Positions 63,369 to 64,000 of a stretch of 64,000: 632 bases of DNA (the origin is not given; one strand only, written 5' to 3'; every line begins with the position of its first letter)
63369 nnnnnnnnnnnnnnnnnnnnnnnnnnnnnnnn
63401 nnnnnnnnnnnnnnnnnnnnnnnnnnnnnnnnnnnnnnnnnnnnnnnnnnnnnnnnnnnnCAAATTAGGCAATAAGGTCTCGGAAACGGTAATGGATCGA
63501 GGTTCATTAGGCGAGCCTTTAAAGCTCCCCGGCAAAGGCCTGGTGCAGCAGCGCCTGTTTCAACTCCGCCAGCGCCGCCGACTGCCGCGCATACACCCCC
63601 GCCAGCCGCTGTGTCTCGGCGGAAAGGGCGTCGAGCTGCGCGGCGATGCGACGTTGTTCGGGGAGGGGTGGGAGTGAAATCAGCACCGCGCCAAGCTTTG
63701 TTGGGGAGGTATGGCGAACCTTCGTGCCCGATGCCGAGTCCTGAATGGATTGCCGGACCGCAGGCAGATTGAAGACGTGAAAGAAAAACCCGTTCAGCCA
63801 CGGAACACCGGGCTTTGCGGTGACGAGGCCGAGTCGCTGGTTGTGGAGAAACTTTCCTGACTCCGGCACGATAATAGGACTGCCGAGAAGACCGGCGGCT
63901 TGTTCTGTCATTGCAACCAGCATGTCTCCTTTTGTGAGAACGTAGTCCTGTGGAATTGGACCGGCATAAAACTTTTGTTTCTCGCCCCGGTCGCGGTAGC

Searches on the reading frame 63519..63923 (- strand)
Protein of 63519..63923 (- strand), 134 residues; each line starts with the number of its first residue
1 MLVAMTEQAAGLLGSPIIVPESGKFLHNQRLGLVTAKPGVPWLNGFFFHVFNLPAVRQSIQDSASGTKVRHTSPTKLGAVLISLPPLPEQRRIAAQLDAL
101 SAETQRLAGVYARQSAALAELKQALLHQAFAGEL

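Call 3: search_protein_families(library=pfam, proteins=[window:63519-63923:-], max_evalue=1)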
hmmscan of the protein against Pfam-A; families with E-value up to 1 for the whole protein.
window:63519-63923:- (134 aa): 2 families
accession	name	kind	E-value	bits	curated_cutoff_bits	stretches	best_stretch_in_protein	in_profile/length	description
PF01420.25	Methylase_S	-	0.00031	21.5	22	1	23-104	78-160/168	Type I restriction modification DNA specificity domain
PF25443.1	ANG-1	-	0.098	13.3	28.5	1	93-126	44-77/105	ANG-1-like domain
